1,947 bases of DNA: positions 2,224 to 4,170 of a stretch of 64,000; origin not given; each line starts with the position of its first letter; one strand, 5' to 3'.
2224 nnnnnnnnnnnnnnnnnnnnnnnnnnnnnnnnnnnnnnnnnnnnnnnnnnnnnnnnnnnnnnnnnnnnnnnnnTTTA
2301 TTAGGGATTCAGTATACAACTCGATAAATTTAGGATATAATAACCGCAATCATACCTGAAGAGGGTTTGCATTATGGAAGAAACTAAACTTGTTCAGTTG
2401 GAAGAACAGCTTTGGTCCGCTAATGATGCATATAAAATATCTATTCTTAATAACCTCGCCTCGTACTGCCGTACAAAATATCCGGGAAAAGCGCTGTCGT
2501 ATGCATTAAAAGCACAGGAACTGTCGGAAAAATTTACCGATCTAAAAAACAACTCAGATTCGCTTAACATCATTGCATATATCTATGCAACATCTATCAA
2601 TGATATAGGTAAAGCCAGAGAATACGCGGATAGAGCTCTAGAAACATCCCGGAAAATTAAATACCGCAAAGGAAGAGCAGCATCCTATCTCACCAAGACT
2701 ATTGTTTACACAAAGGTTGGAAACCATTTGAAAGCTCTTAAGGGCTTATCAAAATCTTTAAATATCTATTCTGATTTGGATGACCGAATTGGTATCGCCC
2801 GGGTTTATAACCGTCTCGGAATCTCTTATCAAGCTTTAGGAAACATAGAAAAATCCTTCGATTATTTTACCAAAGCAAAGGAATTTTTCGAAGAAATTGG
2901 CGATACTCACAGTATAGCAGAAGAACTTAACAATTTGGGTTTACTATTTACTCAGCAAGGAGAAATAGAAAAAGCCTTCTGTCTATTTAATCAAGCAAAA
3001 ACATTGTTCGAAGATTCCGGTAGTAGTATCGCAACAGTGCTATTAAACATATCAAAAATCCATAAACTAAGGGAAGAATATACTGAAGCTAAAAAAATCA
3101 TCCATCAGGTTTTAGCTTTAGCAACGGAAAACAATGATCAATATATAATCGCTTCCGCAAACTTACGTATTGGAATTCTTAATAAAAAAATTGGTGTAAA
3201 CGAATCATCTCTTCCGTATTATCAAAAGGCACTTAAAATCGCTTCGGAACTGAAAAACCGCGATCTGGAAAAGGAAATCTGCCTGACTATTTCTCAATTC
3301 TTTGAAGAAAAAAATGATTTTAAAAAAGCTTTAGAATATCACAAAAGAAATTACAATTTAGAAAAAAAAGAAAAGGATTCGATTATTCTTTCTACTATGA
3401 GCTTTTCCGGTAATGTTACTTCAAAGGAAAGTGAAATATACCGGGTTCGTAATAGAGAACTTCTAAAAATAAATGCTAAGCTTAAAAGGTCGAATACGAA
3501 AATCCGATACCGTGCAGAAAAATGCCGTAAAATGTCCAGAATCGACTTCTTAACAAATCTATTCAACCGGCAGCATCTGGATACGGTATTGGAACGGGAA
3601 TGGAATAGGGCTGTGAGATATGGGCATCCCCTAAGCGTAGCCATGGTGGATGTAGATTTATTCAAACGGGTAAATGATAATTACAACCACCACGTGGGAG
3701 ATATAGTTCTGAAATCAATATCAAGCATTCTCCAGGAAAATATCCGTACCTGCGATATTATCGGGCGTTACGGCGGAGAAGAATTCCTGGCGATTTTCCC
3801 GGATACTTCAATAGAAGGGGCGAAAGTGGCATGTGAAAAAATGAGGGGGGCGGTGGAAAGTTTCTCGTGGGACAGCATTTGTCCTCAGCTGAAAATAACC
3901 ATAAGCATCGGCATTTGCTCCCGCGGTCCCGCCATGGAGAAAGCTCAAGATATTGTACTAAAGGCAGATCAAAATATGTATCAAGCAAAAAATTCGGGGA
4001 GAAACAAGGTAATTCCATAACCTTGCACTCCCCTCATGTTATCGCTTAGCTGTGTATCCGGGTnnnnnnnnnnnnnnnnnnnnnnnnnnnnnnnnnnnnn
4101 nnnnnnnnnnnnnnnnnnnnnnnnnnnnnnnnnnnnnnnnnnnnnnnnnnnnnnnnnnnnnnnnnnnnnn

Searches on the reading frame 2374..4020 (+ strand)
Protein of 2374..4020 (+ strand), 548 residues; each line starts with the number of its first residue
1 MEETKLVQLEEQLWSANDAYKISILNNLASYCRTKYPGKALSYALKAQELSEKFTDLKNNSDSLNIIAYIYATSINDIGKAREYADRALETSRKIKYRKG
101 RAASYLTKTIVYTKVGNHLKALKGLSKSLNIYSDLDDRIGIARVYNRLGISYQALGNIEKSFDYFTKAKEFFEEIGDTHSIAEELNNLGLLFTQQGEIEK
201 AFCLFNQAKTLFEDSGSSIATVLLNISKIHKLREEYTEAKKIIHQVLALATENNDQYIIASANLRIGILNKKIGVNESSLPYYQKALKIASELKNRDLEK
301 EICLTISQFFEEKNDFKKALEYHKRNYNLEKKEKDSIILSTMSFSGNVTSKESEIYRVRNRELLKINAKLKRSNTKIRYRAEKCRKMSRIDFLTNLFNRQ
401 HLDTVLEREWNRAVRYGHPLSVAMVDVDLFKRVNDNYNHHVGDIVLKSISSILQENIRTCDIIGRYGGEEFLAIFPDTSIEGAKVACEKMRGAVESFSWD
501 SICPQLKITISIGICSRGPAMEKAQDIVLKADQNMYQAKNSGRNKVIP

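Call 35: search_protein_families(library=pfam, proteins=[window:2374-4020:+])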
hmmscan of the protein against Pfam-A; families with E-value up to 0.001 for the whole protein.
window:2374-4020:+ (548 aa): 10 families
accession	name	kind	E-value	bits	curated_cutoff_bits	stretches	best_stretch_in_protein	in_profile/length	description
PF00990.26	GGDEF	-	6.3e-41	140.3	23.8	1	390-545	3-161/161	Diguanylate cyclase, GGDEF domain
PF13424.12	TPR_12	-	5.8e-33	113.4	30.1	4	141-213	2-76/77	Tetratricopeptide repeat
PF07719.23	TPR_2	-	3.6e-13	49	27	0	142-170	1-29/34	Tetratricopeptide repeat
PF00515.34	TPR_1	-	1.5e-11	44.1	27.8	1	142-170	1-29/34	Tetratricopeptide repeat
PF13181.12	TPR_8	-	1.7e-11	43.7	25.7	0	142-170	1-29/34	Tetratricopeptide repeat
PF13374.12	TPR_10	-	2.2e-10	40.6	27.5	0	142-172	2-32/42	Tetratricopeptide repeat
PF24885.1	TPR_NPHP3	-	6.3e-08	32.7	100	1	133-240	90-203/239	Nephrocystin-3 TPR domain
PF17874.7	TPR_MalT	-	7.2e-08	32.5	45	0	146-262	44-164/336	MalT-like TPR region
PF13176.12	TPR_7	-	2.4e-05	24.5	27.9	0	223-256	2-35/36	Tetratricopeptide repeat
PF24762.1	TPR_IF140-IFT172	-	0.00026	20.2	26.8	0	283-326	208-251/486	IF140/IFT172 TPR domain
